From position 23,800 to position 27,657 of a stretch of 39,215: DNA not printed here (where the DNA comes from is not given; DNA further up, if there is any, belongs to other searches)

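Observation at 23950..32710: Divergent four-gene cluster built only from TPR and CRTAC1 (FG-GAP/VCBS + UnbV) modules, with a Rosetta-stone fusion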

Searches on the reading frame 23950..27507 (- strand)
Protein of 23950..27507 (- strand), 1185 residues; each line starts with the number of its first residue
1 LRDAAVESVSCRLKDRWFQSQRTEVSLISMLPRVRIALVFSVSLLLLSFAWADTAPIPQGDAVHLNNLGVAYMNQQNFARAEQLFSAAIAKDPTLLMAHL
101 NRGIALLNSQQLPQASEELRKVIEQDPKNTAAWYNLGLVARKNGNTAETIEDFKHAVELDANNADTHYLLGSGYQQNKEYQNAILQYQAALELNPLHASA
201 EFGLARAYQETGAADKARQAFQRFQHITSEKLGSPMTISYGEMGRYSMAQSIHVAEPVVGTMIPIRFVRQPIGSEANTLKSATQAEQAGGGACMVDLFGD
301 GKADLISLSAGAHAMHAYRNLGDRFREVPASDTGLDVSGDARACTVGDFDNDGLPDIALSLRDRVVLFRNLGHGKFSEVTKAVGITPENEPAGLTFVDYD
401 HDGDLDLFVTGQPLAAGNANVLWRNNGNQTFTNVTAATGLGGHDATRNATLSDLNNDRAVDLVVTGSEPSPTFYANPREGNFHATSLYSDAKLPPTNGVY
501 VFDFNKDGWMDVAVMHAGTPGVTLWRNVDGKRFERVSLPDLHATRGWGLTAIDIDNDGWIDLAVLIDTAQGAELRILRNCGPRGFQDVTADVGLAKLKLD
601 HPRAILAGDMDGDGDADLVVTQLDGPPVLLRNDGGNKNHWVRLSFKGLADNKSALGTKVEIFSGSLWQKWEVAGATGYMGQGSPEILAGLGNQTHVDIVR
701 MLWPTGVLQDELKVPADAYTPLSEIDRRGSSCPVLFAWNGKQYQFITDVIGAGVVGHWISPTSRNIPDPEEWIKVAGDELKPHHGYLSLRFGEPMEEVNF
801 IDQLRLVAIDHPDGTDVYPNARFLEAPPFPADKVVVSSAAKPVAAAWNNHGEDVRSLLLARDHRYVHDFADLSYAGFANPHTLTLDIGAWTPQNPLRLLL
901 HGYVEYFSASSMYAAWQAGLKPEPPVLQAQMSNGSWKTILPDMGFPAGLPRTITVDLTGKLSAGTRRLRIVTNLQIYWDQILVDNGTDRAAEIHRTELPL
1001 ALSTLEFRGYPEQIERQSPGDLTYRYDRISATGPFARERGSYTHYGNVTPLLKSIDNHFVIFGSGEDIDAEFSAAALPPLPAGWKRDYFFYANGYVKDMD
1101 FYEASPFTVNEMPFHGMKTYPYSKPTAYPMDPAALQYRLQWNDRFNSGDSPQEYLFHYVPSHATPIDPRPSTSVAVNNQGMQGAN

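Call 4: search_protein_families(library=pfam, proteins=[window:23950-27507:-], max_evalue=0.01)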
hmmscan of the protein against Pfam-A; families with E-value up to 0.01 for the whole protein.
window:23950-27507:- (1185 aa): 22 families
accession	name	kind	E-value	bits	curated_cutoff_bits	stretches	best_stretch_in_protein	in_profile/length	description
PF13517.12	FG-GAP_3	-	2.1e-42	144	26.9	6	296-358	1-60/61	FG-GAP-like repeat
PF00515.34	TPR_1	-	6.7e-24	83.1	27.8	3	132-163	3-34/34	Tetratricopeptide repeat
PF07719.23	TPR_2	-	1.4e-23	81.4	27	3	65-94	4-33/34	Tetratricopeptide repeat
PF13432.12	TPR_16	-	1.9e-20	73.4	32.7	2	100-163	1-64/65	Tetratricopeptide repeat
PF13414.12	TPR_11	-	1.1e-18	67.1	26.8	3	110-144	8-42/42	TPR repeat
PF13431.12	TPR_17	-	1.2e-17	63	24.4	1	120-148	3-31/34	Tetratricopeptide repeat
PF13181.12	TPR_8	-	4.4e-15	54.9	25.7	1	132-163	3-34/34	Tetratricopeptide repeat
PF14559.12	TPR_19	-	1.1e-14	54.9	25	2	75-136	4-64/68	Tetratricopeptide repeat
PF07593.17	UnbV_ASPIC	-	1.2e-12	48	23.4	1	654-718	1-65/68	ASPIC and UnbV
PF01839.29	FG-GAP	-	3e-11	43.4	22.1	1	603-621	3-21/37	FG-GAP repeat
PF13428.12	TPR_14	-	1.3e-10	41.3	23.5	0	98-137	3-42/44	Tetratricopeptide repeat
PF13371.12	TPR_9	-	9.5e-09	35.6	35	0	70-130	3-63/73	Tetratricopeptide repeat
PF13424.12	TPR_12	-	1.1e-08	35.6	30.1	1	131-193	4-74/77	Tetratricopeptide repeat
PF13174.12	TPR_6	-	1.1e-08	35.5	26.3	0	200-224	2-26/33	Tetratricopeptide repeat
PF23914.1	TPR_CcmH_CycH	-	3.2e-07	30.7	42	1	93-162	13-82/158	Cytochrome c-type biogenesis protein H TPR domain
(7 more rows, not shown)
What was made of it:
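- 23950..27420 (-): Long-form protein (1,156 aa): signal peptide, TPR, conserved linker, FG-GAP propeller, UnbV and a C-terminal domain. Pfam domain hits (call 4).
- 26821..27333 (-): TPR domain of the long form (aa ~30-200, ten helices). Pfam TPR_1, TPR_2 and TPR_16 (call 4).
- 25354..26655 (-): Seven-blade-type FG-GAP/VCBS propeller plus UnbV_ASPIC domain of the long form (aa ~256-689). Pfam FG-GAP_3 in 6 stretches and UnbV (call 4).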

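Call 9: search_protein_families(library=ncbifam, proteins=[window:23950-27420:-], max_evalue=0.001)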
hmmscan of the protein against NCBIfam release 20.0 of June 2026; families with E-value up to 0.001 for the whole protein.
window:23950-27420:- (1156 aa): 23 families
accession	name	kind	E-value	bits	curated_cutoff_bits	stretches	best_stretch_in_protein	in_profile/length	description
NF040959.1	MamA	equivalog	1.9e-25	89.5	200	2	34-147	72-185/204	magnetosome protein MamA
TIGR02917.1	PEP_TPR_lipo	equivalog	5.1e-18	64.4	312.2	1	32-195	362-525/899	XrtA/PEP-CTERM system TPR-repeat protein PrsT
TIGR02521.1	type_IV_pilW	equivalog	3.2e-15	56.3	154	2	69-138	33-102/234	type IV pilus biogenesis/stability protein PilW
NF008391.2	PRK11189.1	equivalog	3.9e-14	52.8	250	2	36-100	102-166/297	lipoprotein NlpI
TIGR02552.1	LcrH_SycD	equivalog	1.1e-12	47.8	104.8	1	103-201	20-118/136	SycD/LcrH family type III secretion system chaperone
NF033758.1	gliding_GltE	equivalog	2.9e-09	36.4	225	1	78-135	267-324/411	adventurous gliding motility TPR repeat lipoprotein GltE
NF033762.1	social_mot_Tgl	equivalog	7.9e-09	35.2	225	1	95-193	25-124/252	social motility TPR repeat lipoprotein Tgl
NF002725.1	PRK02603.1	equivalog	9.4e-09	35.5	143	1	94-189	28-126/173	photosystem I assembly protein Ycf3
TIGR02795.1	tol_pal_ybgF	equivalog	1.9e-08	34.9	90.1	0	42-124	11-99/119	tol-pal system protein YbgF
TIGR00990.1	3a0801s09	subfamily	2.5e-08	33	757.25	1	47-194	308-458/615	mitochondrial import receptor subunit TOM70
NF033920.0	C39_PA2778_fam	equivalog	3.9e-08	33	150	1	43-130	166-253/255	PA2778 family cysteine peptidase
TIGR04510.1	mod_pep_cyc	subfamily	3e-07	29.4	400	1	32-225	397-592/814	putative peptide modification system cyclase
NF008757.0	PRK11788.1-5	equivalog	5.5e-07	29.1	363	1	114-202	48-140/388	lipopolysaccharide assembly protein LapB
NF008755.0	PRK11788.1-3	equivalog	2.7e-06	27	430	1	91-197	27-136/388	lipopolysaccharide assembly protein LapB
TIGR03939.1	PGA_TPR_OMP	equivalog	2.7e-06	25.9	366.65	1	35-136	88-189/800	poly-beta-1,6 N-acetyl-D-glucosamine export porin PgaA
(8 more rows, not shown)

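Call 11: search_solved_structures(query=window:23950-27420:-, max_evalue=0.01)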
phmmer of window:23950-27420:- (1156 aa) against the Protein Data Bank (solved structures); distinct sequences matched with E-value up to 0.01: 124 (the best 60 are shown).
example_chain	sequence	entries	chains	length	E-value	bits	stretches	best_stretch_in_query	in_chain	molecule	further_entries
9qhb_A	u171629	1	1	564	1.3e-103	351.1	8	86-194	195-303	Engineered tetratricopeptide repeat protein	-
8bu0_A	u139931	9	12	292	9.8e-44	152.8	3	85-194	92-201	Consensus tetratricopeptide repeat protein | Crystal structure of an 8-repeat consensus TPR superhelix with Zinc. | Monomer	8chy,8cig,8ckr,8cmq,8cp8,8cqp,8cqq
9qhc_A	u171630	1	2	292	1.2e-42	149.2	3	85-194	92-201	Engineered tetratricopeptide repeat protein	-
2wqh_A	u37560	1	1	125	8.5e-26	93.4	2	96-193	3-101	CTPR3Y3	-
7ntf_A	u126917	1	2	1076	1.1e-24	89.8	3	82-195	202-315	Isoform 1 of UDP-N-acetylglucosamine--peptide N-acetylglucosaminyltransferase 110 kDa subu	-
7yeh_B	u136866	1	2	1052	1.2e-24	89.7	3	40-195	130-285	UDP-N-acetylglucosamine--peptide N-acetylglucosaminyltransferase 110 kDa subunit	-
7yea_A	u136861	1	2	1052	1.2e-24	89.6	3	40-195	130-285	UDP-N-acetylglucosamine--peptide N-acetylglucosaminyltransferase 110 kDa subunit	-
1w3b_A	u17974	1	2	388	2e-22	82.2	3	39-195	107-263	UDP-N-ACETYLGLUCOSAMINE--PEPTIDE N-ACETYLGLUCOSAMINYLTRANSFERASE 110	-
6eou_A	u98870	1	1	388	6.7e-22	80.5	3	39-195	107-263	UDP-N-acetylglucosamine--peptide N-acetylglucosaminyltransferase 110 kDa subunit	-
8ch0_A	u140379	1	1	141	5.9e-21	77.4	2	92-166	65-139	Consensus tetratricopeptide repeat protein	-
2fo7_A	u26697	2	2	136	8.2e-21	76.9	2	92-166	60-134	SYNTHETIC CONSENSUS TPR PROTEIN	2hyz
7y4i_A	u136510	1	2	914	1.5e-20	76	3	36-145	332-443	Probable UDP-N-acetylglucosamine--peptide N-acetylglucosaminyltransferase SPINDLY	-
8dtf_A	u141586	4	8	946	1.8e-20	75.8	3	36-145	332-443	Probable UDP-N-acetylglucosamine--peptide N-acetylglucosaminyltransferase SPINDLY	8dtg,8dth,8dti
7obi_A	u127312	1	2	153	8.1e-20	73.6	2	92-178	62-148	CTPR-rv4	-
9gzg_A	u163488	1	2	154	2.9e-19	71.8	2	90-183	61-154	Engineered CTPR protein with glutamic acids for conductivity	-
9etn_A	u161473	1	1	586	7.8e-09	37.2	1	401-680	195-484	Cartilage acidic protein 1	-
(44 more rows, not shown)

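Call 85: predict_structure(alignment_id=A2)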
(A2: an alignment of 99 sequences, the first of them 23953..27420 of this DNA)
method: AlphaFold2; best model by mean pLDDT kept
length: 1156 residues; sequences in the alignment: 99
mean_pLDDT: 75.6   pTM: 0.61
mean pLDDT of the five models: 75.6, 73.3, 73.2, 70.4, 68.4
residues with pLDDT >= 90: 402; 70-90: 393; 50-70: 147; < 50: 214
segments of 3 or more residues with pLDDT < 50: 19-28, 247-254, 618-623, 675-682, 694-703, 720-742, 765-771, 795-802, 879-882, 978-995, 1000-1036, 1065-1097, 1113-1133, 1143-1156
pLDDT, mean of each block of 10 residues (from residue 1): 65 63 41 88 78 94 94 93 93 96 96 89 97 95 93 97 90 93 92 81 63 79 73 86 62 60 90 90 92 89 93 90 85 95 92 92 87 77 86 83 88 90 80 91 86 89 91 86 93 93 91 91 88 93 92 90 90 90 88 90 77 67 60 81 73 83 82 54 55 42 67 71 33 34 74 88 51 71 88 48 73 93 91 74 61 92 90 63 48 80 90 64 80 90 84 91 88 60 36 46 35 28 35 47 87 90 52 32 41 48 74 45 33 60 38 26
secondary structure, 60 per line:
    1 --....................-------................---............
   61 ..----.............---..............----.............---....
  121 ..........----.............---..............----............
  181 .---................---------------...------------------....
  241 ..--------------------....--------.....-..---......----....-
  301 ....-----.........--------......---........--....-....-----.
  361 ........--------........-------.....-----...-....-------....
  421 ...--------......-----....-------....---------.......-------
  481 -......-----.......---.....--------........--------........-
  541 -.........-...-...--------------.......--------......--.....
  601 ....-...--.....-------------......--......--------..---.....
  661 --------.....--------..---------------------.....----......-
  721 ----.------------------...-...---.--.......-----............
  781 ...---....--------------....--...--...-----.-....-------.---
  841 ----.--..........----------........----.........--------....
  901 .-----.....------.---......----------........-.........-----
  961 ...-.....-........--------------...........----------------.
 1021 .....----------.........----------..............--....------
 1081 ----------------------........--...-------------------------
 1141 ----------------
elements in order (helices of 4 or more, strands of 3 or more residues): H3-22 H30-45 H49-62 H67-79 H83-96 H101-113 H117-130 H135-147 H151-164 H169-181 H185-200 E237-242 E263-266 E275-279 E286-291 E296-299 H301-304 E310-318 E327-332 E336-343 E346-349 H351-354 E360-368 E377-384 E392-396 E402-404 H406-409 E417-423 E432-437 E443-446 E454-457 E467-473 E482-487 E493-499 E503-507 E516-523 E532-539 E542-550 E556-558 E573-579 E588-593 E596-604 E611-615 E629-634 E637-642 E656-660 E669-673 E705-709 E714-719 E744-746 E757-763 E769-783 E787-790 E805-808 E811-813 E816-818 H826-829 E848-857 E868-875 H880-888 E897-901 E907-911 E922-927 E938-945 E947-955 E965-969 E971-978 E993-996 H997-1003 H1020-1025 E1036-1044 E1055-1068 H1071-1074 H1103-1110
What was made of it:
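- The full-length AF2 model gave only pTM 0.61, so no confident TPR-propeller packing was obtained (call 85).
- Tried and rejected: It gave pTM 0.61, and no PAE or coordinates are returned, so it is inconclusive (call 85).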

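Call 88: fold_search(model_id=the predicted structure, library=pdb)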
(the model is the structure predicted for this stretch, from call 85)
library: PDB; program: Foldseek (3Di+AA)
matches with E <= 10: 1586; with E <= 0.001: 526
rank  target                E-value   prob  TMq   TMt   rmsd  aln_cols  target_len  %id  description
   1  9etn_A                2.1e-19  1.00  0.33  0.67   4.6       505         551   19  Crystal structure of murine CRTAC1 (released 2024-07-31)
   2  9qhb                  3.8e-10  1.00  0.14  0.59   1.9       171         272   34  Crystal structure of 16-repeat CTPR protein with eliminated coordination sites (released 2025-10-22)
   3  8chy                  1.0e-09  1.00  0.14  0.57   6.8       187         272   33  Crystal structure of an 8-repeat consensus TPR superhelix with Zinc. (released 2024-02-21)
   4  6vbv_7                5.3e-09  1.00  0.22  0.34  29.0       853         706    9  Structure of the bovine BBSome:ARL6:GTP complex (released 2020-01-29)
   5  9qhc_B                6.1e-09  1.00  0.14  0.59   2.1       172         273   35  Crystal structure of 8-repeat CTPR protein with eliminated coordination sites (released 2025-10-22)
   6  4tqj_A                1.2e-08  1.00  0.22  0.54   5.9       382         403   18  Structural basis of specific recognition of non-reducing terminal N-acetylglucosamine by an Agrocybe aegerita lection (released 2015-06-03)
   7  6eou                  1.8e-08  1.00  0.14  0.46   5.1       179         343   27  O-GlcNAc transferase TPR domain with the intellectual disability associated mutation L254F (released 2018-05-09)
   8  3vty_C                2.9e-08  1.00  0.14  0.82   2.4       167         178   23  Crystal structure of MamA (released 2012-10-31)
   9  3k71_A                4.0e-08  1.00  0.22  0.28  27.5       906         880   11  Structure of integrin alphaX beta2 ectodomain (released 2010-01-12)
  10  9qhc_A                4.2e-08  1.00  0.14  0.57   1.4       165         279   36  Crystal structure of 8-repeat CTPR protein with eliminated coordination sites (released 2025-10-22)
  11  6vbu_7                4.2e-08  1.00  0.22  0.34  28.4       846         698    9  Structure of the bovine BBSome complex (released 2020-01-29)
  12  3vty_A                4.9e-08  1.00  0.14  0.88   2.0       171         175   22  Crystal structure of MamA (released 2012-10-31)
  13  5mb4                  5.9e-08  1.00  0.22  0.53   7.0       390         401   18  Crystal Structure of the Psathyrella asperospora lectin PAL in complex with GlcNAc (released 2017-02-22)
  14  3vty_D                6.7e-08  1.00  0.14  0.85   2.2       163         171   23  Crystal structure of MamA (released 2012-10-31)
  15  3k71_E                7.7e-08  1.00  0.22  0.28  27.3       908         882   11  Structure of integrin alphaX beta2 ectodomain (released 2010-01-12)
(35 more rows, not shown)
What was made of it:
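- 23950..27420 (-): Foldseek best hit is murine CRTAC1 9etn, E 2e-19, TMt 0.67 (call 88).
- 25354..26655 (-): Structural match to 9etn (call 88).
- On CRTAC1 family (bacterial sense: FG-GAP/VCBS propeller + UnbV_ASPIC): Foldseek: E 2e-19, TMt 0.67 (call 88).
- Closest known: Vertebrate CRTAC1. Same: Structure E 2e-19, TMt 0.67 over 505 columns (call 88).
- Closest known: Fungal integrin-like beta-propeller lectins. Same: These are the second-best structural class for the long form's propeller (TMt 0.53-0.54, call 88).
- The next-best propeller matches are the fungal GlcNAc lectins 4tqj and 5mb4 (call 88). Lectin-like structural neighbours (call 88).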
